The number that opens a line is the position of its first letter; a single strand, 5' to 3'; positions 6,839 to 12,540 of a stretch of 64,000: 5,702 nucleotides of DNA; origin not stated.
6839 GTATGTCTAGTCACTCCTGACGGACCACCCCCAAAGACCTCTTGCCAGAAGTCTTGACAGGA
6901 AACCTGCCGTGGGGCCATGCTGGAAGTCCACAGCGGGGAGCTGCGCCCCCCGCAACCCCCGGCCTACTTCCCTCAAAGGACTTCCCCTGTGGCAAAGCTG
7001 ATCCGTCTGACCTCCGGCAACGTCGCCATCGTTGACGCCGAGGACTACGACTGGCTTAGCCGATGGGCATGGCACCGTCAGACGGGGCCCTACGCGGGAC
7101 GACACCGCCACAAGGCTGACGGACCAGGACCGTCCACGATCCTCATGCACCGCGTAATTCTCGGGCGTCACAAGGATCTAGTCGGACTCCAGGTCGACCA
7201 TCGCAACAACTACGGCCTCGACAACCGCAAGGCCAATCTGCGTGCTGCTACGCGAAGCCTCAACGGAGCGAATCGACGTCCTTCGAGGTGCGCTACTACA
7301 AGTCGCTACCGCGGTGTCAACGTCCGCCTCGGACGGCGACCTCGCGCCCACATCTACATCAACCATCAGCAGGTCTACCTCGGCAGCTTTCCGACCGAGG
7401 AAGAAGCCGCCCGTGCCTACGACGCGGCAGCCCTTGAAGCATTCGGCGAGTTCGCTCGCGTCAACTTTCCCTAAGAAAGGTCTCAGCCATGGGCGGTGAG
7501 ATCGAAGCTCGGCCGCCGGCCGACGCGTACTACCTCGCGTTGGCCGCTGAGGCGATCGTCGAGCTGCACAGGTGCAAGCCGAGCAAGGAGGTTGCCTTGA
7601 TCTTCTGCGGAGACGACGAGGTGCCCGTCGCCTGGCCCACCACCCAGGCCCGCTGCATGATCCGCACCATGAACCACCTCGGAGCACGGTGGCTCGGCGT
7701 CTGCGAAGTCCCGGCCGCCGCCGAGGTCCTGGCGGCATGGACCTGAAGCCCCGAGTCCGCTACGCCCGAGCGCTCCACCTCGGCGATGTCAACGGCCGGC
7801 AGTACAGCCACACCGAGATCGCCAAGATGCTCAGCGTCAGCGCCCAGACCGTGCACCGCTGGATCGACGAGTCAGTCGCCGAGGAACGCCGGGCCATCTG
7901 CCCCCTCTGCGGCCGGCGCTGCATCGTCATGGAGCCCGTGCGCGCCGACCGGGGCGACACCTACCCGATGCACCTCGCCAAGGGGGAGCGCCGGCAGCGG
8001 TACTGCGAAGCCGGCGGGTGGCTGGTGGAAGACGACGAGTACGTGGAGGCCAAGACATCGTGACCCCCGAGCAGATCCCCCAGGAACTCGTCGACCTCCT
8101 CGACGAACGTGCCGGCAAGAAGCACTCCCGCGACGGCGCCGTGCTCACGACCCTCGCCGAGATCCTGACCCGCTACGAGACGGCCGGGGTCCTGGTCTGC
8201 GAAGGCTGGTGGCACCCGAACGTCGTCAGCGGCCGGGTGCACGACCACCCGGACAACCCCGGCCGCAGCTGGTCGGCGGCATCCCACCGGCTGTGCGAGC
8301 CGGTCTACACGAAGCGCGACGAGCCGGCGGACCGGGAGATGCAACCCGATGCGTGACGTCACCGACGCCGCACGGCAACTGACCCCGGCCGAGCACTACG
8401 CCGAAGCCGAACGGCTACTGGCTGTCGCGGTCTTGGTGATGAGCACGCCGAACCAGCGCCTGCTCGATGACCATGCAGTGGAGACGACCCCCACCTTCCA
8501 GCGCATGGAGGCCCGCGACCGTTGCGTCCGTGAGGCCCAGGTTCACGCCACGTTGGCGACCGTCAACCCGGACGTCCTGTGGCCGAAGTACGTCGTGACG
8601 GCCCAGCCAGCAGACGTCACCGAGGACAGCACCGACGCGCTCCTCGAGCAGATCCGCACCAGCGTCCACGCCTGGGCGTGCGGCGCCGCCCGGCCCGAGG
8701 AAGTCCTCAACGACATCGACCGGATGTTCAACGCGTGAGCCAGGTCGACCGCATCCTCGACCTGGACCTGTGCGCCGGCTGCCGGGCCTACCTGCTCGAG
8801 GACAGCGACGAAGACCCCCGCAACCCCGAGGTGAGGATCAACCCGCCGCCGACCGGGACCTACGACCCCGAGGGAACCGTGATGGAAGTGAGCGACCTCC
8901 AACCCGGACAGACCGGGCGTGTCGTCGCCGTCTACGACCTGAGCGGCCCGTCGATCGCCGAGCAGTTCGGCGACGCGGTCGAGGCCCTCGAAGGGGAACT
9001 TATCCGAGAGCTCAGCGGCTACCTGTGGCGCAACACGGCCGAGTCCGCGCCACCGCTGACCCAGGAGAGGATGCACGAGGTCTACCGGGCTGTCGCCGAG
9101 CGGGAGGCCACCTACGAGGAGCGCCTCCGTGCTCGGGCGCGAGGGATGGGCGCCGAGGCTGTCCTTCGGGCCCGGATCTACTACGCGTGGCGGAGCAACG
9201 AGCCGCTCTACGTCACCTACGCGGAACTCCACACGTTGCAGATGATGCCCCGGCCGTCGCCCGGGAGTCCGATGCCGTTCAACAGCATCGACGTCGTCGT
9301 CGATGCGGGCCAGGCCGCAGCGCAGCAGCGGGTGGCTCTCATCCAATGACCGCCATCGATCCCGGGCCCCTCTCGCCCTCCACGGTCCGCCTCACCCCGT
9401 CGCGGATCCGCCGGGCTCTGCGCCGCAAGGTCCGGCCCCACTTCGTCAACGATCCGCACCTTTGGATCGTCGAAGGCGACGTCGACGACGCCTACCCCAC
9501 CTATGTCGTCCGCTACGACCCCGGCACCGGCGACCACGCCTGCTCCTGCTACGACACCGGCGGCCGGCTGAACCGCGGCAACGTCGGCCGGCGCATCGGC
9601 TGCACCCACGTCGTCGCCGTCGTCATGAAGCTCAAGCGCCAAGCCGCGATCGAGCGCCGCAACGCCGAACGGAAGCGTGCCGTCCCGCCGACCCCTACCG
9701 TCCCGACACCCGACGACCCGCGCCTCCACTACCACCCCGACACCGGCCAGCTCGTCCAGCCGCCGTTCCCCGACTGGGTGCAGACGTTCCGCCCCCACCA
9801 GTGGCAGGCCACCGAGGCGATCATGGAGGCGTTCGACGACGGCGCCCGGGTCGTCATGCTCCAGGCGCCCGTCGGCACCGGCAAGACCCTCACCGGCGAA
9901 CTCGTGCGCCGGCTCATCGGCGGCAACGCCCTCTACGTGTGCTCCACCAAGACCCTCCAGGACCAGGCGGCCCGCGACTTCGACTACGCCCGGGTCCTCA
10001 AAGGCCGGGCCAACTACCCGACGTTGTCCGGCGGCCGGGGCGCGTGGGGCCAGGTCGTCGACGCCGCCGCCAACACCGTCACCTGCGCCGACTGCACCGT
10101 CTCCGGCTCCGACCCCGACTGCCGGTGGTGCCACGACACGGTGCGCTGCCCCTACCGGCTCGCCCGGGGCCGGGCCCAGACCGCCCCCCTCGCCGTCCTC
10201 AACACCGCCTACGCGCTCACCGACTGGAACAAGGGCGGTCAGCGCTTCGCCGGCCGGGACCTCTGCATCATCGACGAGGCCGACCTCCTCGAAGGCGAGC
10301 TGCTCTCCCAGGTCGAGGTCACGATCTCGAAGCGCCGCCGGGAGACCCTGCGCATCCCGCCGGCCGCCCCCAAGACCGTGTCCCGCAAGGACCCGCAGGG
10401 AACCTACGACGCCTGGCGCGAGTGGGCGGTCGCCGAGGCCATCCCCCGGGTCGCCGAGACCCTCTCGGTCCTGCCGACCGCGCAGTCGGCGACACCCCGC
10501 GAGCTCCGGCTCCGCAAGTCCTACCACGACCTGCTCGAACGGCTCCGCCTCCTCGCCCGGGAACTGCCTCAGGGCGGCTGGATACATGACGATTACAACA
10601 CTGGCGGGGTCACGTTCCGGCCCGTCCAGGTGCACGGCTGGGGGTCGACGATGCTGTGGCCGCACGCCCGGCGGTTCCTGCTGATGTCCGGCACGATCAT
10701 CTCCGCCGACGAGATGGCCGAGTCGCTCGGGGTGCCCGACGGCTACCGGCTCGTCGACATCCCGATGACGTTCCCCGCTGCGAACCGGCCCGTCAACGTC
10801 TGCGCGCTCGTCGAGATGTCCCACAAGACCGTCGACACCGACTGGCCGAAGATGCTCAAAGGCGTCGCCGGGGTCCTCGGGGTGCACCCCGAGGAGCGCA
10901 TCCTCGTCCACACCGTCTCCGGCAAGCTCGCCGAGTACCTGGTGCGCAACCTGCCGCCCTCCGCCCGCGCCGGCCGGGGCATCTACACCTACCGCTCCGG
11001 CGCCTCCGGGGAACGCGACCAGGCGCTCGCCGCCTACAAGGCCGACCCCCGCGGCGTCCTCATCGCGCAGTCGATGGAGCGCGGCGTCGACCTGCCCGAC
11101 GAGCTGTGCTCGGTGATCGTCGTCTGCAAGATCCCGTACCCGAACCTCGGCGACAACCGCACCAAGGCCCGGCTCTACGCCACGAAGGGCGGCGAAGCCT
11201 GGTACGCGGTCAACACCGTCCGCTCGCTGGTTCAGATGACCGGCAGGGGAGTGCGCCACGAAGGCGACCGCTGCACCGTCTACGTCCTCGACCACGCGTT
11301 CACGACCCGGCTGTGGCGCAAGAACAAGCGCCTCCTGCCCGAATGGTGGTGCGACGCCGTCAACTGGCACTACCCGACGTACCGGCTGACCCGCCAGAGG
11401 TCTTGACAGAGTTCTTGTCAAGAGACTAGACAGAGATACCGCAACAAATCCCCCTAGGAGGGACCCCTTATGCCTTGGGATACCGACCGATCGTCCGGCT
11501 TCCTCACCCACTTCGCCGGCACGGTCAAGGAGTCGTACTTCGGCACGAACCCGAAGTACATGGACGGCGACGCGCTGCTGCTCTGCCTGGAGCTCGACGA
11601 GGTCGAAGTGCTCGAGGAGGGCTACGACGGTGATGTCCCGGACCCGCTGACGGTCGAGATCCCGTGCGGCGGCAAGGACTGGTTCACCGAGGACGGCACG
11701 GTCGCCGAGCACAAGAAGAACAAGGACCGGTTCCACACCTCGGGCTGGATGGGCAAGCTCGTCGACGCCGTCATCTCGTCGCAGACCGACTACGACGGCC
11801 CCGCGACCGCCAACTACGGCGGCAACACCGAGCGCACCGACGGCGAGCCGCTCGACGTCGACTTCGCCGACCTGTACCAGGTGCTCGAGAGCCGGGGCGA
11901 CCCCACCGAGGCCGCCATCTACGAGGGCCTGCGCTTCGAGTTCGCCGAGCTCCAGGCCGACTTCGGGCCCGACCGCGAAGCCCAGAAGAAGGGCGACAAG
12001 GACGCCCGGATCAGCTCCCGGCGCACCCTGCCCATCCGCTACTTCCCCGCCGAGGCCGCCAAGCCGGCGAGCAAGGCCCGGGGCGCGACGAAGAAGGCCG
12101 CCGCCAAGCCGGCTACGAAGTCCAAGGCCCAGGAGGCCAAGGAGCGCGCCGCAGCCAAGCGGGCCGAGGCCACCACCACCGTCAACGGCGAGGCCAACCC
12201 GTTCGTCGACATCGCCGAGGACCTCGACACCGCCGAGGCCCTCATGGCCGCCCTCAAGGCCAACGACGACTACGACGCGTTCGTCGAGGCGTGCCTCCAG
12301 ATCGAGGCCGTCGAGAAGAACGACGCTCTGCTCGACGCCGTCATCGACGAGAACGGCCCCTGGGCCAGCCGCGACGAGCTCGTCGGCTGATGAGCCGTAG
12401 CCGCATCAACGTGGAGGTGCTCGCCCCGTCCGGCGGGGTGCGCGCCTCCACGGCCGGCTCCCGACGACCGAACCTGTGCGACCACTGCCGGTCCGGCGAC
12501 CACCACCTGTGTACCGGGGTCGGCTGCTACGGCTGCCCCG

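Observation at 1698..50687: Genome-wide array of 11-bp palindromic boxes (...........) in tandem with a 12-bp period: stoperator/met-box-like network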

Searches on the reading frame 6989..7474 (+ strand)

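Call 12: search_protein_families(library=pfam, proteins=[window:6989-7474:+], max_evalue=0.01)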
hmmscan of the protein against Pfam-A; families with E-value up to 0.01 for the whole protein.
window:6989-7474:+ (161 aa): 2 families
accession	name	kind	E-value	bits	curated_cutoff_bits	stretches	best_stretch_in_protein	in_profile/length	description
PF00847.26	AP2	-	2e-06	28.5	33.3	1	105-153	1-53/54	AP2 domain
PF13392.12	HNH_3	-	0.00011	22.2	24.8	1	62-93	15-45/46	HNH endonuclease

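Call 13: search_protein_families(library=phrogs, proteins=[window:6989-7474:+], max_evalue=0.001)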
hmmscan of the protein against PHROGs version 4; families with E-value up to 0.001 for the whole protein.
window:6989-7474:+ (161 aa): 7 families
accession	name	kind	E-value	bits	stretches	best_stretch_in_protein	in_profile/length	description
phrog_99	-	DNA, RNA and nucleotide metabolism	2.6e-30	107.4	1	49-159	156-267/383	HNH endonuclease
phrog_36769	-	unknown function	5.8e-16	59.8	1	50-161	241-358/367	-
phrog_4578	-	DNA, RNA and nucleotide metabolism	6.3e-14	53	1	66-159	29-122/130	HNH endonuclease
phrog_374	-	DNA, RNA and nucleotide metabolism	4.4e-11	43.3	1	66-159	323-414/617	HNH endonuclease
phrog_3593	-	DNA, RNA and nucleotide metabolism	6.2e-09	36.8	1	66-154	110-199/210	HNH endonuclease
phrog_13470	-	DNA, RNA and nucleotide metabolism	6.3e-05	24.2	1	81-153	68-144/152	HNH endonuclease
phrog_953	-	DNA, RNA and nucleotide metabolism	7.7e-05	23.2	1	104-156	312-366/420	HNH endonuclease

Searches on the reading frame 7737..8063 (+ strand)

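Call 40: search_protein_families(library=pfam, proteins=[window:7737-8063:+], max_evalue=0.01)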
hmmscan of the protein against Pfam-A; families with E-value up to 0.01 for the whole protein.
window:7737-8063:+ (108 aa): 5 families
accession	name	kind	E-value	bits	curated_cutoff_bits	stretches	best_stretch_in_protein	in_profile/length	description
PF13384.12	HTH_23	-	2.9e-05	24.2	24.6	1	22-45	17-40/50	Homeodomain-like domain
PF12728.13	HTH_17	-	0.00038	21.1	27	1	23-45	2-24/51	Helix-turn-helix domain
PF13551.12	HTH_29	-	0.00055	20.4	28.1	1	24-52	14-42/64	Winged helix-turn helix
PF08281.18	Sigma70_r4_2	-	0.0037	17.3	25.7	1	23-43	27-47/54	Sigma-70, region 4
PF06056.18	Terminase_5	-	0.0043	17.4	20.3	1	23-43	14-34/58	Putative ATPase subunit of terminase (gpP-like)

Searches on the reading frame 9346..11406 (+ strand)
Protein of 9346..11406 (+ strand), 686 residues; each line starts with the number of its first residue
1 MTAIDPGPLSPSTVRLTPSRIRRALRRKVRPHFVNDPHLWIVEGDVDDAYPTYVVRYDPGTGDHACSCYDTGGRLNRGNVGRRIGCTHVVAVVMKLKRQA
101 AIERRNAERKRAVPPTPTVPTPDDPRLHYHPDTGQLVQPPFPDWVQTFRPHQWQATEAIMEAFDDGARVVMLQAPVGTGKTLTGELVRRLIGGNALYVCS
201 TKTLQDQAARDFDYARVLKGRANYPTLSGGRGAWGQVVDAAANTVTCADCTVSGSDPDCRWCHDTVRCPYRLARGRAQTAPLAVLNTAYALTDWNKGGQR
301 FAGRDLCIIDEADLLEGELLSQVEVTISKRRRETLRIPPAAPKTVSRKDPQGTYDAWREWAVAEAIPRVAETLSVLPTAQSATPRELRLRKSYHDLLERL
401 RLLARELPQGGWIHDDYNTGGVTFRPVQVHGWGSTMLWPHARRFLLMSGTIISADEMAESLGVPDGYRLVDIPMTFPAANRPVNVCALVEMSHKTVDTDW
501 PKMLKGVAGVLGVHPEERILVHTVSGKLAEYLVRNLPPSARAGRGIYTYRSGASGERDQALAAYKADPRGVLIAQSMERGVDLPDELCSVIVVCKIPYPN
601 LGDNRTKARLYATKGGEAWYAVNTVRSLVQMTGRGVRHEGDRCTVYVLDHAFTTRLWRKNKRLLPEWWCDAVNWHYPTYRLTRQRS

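Call 40: search_protein_families(library=pfam, proteins=[window:9346-11406:+], max_evalue=0.01)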
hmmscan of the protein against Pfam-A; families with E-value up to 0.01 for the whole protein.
window:9346-11406:+ (686 aa): 6 families
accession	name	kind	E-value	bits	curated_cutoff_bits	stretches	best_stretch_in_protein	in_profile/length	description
PF13307.12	Helicase_C_2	-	3.2e-22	79.8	25.3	1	517-668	10-167/170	Helicase C-terminal domain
PF04851.21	ResIII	-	2.2e-08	34.6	22.5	1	148-213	4-74/164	Type III restriction enzyme, res subunit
PF00270.35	DEAD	-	1.3e-06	28.7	26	1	149-212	1-65/167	DEAD/DEAH box helicase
PF13604.12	AAA_30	-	0.00024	21.3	27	0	157-192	8-43/191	AAA domain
PF01437.31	PSI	-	0.0031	18.3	23.1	1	246-270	7-30/52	Plexin repeat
PF13401.12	AAA_22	-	0.0061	17.3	27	0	166-191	4-29/130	AAA domain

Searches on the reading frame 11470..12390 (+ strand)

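Call 40: search_protein_families(library=pfam, proteins=[window:11470-12390:+], max_evalue=0.01)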
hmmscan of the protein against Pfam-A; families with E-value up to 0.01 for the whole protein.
window:11470-12390:+ (306 aa): 1 family
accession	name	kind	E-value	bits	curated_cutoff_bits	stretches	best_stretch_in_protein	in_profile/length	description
PF04220.17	YihI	-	0.0037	17.5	25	1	169-270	42-144/155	Der GTPase activator (YihI)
